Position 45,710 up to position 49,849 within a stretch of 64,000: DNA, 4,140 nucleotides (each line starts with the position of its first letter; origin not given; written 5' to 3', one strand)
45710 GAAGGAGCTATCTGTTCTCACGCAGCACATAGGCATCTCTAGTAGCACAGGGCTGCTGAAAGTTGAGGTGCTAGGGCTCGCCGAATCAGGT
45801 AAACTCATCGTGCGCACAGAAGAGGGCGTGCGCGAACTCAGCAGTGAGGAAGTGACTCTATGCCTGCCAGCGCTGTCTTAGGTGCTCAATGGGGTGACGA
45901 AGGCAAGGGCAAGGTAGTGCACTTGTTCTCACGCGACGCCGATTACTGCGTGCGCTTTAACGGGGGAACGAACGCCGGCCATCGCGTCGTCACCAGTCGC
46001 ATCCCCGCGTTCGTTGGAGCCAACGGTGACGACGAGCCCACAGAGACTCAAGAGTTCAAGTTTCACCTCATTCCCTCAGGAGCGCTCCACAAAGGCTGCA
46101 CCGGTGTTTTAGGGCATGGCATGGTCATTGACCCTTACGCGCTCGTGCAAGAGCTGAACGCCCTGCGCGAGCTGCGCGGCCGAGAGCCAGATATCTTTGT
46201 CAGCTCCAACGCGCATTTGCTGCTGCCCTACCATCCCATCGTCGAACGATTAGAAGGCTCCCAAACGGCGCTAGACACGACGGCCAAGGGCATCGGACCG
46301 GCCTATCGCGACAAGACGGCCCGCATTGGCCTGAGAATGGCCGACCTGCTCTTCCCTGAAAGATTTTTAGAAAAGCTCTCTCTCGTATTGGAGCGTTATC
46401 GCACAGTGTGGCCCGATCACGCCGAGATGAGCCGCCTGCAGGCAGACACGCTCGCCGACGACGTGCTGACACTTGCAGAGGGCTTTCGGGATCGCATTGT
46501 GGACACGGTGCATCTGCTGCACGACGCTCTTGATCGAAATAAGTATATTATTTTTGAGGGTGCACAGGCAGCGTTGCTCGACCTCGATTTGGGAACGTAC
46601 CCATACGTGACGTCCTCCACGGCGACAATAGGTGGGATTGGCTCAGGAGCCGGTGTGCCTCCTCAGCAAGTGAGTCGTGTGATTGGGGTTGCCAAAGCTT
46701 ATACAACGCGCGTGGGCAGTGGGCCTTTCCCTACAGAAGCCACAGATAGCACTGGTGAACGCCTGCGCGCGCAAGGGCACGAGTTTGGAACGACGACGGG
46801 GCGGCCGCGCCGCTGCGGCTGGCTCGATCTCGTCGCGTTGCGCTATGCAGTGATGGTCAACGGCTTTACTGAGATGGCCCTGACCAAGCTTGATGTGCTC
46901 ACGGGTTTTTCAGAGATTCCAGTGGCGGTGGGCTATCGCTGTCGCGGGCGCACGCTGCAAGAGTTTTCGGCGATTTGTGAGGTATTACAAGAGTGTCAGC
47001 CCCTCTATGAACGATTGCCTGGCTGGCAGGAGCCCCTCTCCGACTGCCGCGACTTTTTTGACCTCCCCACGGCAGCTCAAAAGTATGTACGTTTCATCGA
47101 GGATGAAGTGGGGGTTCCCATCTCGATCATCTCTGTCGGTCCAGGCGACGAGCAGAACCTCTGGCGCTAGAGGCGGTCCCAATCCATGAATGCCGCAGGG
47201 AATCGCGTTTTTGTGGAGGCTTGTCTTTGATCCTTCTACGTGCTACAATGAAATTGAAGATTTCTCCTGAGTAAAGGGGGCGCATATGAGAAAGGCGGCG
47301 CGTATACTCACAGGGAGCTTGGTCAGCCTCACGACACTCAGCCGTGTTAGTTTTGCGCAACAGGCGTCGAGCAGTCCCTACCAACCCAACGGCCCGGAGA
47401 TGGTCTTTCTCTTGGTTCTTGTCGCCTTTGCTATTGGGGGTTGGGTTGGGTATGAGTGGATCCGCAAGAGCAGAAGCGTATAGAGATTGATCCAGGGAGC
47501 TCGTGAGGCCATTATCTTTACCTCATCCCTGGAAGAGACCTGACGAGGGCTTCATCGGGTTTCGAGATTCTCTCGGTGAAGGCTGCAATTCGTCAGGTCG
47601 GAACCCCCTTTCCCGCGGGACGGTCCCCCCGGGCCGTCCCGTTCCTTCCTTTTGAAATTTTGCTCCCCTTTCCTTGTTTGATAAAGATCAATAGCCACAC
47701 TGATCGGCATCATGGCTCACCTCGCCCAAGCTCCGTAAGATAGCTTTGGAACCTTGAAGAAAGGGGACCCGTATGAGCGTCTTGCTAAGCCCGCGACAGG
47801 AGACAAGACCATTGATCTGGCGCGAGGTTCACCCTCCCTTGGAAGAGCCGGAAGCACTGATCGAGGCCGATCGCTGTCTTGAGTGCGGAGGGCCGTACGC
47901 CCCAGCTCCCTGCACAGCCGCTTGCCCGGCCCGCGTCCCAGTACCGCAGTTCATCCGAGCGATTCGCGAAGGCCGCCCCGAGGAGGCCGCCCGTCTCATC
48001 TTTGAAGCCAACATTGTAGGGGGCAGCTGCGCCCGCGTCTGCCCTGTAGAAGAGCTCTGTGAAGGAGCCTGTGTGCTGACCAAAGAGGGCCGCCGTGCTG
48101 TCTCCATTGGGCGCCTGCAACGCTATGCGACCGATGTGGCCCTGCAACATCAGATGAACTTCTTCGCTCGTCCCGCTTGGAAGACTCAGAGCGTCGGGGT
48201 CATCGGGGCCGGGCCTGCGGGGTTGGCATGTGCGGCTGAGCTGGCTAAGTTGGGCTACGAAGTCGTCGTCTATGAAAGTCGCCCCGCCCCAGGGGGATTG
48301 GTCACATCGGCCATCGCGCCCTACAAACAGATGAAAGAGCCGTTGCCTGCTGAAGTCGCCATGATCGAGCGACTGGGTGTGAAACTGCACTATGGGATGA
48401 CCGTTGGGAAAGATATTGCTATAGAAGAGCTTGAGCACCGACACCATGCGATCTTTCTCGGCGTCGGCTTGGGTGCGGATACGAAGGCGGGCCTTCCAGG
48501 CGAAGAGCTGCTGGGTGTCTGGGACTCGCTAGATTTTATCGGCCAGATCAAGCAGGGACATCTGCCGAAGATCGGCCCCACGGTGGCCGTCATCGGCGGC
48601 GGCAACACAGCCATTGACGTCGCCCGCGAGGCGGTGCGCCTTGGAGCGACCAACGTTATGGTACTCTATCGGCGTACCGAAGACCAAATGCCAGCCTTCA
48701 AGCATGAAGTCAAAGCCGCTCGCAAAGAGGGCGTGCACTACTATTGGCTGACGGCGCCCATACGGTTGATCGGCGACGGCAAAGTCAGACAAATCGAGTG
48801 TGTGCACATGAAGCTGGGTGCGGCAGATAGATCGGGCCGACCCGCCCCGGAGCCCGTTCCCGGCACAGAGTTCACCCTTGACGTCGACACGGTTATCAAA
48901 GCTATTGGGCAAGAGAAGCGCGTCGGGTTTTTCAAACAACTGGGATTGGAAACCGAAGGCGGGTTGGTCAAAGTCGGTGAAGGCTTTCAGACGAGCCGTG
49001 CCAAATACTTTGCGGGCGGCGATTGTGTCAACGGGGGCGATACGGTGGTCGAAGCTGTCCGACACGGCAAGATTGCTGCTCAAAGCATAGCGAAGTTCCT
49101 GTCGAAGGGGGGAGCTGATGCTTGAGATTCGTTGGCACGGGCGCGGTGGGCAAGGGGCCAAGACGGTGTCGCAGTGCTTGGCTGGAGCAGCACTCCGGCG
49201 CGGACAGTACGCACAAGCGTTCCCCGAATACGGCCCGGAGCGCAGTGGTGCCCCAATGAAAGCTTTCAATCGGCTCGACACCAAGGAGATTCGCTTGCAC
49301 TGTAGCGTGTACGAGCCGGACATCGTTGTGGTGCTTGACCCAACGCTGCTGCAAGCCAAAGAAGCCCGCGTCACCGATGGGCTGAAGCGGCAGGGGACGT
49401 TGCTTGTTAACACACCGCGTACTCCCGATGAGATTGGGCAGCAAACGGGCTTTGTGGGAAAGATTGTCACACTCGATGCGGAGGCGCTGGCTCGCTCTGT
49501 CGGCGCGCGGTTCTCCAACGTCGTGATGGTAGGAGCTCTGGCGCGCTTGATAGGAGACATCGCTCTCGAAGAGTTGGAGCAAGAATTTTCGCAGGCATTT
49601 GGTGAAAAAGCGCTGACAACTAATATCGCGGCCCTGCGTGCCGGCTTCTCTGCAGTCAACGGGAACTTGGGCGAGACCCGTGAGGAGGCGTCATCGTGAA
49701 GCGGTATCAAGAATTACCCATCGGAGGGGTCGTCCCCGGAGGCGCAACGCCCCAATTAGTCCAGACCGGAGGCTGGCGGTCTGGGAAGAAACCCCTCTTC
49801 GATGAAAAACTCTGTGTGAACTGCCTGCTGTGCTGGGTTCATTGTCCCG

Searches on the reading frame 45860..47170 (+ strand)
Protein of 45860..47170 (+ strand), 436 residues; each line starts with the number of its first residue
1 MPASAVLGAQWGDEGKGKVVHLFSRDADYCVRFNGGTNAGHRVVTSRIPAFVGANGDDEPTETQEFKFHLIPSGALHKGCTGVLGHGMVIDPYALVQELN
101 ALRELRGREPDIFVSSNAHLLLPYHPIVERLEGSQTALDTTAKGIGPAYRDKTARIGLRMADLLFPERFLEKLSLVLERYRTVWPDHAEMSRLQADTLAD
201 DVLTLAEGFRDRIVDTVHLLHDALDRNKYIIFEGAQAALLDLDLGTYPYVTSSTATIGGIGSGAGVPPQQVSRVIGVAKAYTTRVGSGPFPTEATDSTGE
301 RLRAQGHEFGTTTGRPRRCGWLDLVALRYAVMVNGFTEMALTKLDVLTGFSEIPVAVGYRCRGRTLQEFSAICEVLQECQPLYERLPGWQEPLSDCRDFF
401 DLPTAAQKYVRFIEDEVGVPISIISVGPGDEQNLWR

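Call 35: search_protein_families(library=pfam, proteins=[window:45860-47170:+], max_evalue=0.001)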
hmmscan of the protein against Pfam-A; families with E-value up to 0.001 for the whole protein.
window:45860-47170:+ (436 aa): 1 family
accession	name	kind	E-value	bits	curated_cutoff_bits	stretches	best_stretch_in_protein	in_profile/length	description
PF00709.27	Adenylsucc_synt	-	4.4e-158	526.8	27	1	5-432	1-414/416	Adenylosuccinate synthetase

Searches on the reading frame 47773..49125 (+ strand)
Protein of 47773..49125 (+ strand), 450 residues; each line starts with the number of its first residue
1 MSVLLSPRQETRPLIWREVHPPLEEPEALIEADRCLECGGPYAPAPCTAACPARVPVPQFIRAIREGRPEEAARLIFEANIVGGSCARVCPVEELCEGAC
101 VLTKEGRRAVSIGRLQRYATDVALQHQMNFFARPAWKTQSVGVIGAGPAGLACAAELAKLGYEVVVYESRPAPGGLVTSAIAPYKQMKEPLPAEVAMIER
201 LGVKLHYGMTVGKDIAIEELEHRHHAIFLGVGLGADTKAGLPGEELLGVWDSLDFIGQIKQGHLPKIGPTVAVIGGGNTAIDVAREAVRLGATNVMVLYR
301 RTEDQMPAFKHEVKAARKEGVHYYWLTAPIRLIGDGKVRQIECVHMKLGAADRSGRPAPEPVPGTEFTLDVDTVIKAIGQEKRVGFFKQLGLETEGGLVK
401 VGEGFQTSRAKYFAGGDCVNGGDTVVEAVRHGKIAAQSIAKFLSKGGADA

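Call 35: search_protein_families(library=pfam, proteins=[window:47773-49125:+], max_evalue=0.001)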
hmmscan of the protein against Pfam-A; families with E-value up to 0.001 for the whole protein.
window:47773-49125:+ (450 aa): 15 families
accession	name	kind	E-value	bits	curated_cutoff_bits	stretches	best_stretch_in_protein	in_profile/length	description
PF14691.11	Fer4_20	-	7.3e-33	113.2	25.8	1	16-127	5-112/113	Dihydroprymidine dehydrogenase domain II, 4Fe-4S cluster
PF07992.20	Pyr_redox_2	-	6.1e-30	105.1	26.1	1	141-432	3-291/291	Pyridine nucleotide-disulphide oxidoreductase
PF13738.12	Pyr_redox_3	-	3.7e-13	49.8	30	2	269-352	165-249/305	Pyridine nucleotide-disulphide oxidoreductase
PF13450.12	NAD_binding_8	-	2.1e-11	44.4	21.9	1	143-180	1-38/68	NAD(P)-binding Rossmann-like domain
PF00070.33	Pyr_redox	-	3.2e-10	40.8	22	0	141-174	2-35/82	Pyridine nucleotide-disulphide oxidoreductase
PF03807.23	F420_oxidored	-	9.5e-08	33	21.6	0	270-314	1-45/94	NADP oxidoreductase coenzyme F420-dependent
PF01266.30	DAO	-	2.2e-06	27.9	27.9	1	141-175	2-36/353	FAD dependent oxidoreductase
PF12831.13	FAD_oxidored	-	5.7e-06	26.3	27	1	141-182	2-43/416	FAD dependent oxidoreductase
PF01262.27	AlaDh_PNT_C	-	2.4e-05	24.3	23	0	138-172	28-62/214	Alanine dehydrogenase/PNT, C-terminal domain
PF01593.30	Amino_oxidase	-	2.4e-05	24.3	19.8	1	149-179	2-32/443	Flavin containing amine oxidoreductase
PF02826.25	2-Hacid_dh_C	-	3.4e-05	23.7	25.1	0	129-174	27-72/178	D-isomer specific 2-hydroxyacid dehydrogenase, NAD binding domain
PF01946.23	Thi4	-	4.1e-05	23.4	26.2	1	140-177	19-57/235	Thi4 family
PF03486.20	HI0933_like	-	6.2e-05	23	50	1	141-174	3-36/244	HI0933-like protein Rossmann domain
PF01494.25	FAD_binding_3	-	0.00011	22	22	1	140-170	3-33/349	FAD binding domain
PF00890.30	FAD_binding_2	-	0.00013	21.7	20.4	1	143-180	4-39/414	FAD binding domain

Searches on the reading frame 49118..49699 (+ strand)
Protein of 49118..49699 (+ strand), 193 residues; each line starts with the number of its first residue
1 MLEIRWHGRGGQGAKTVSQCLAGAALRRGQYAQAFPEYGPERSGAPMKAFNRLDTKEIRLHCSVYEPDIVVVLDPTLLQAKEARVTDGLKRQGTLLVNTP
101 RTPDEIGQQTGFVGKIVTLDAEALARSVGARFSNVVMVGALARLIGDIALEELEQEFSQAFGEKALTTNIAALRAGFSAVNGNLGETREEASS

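Call 35: search_protein_families(library=pfam, proteins=[window:49118-49699:+], max_evalue=0.001)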
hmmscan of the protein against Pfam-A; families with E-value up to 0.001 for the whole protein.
window:49118-49699:+ (193 aa): 1 family
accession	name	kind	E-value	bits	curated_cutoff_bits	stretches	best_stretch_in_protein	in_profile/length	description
PF01558.24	POR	-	1.3e-38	133.3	27.4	1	10-177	1-172/173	Pyruvate ferredoxin/flavodoxin oxidoreductase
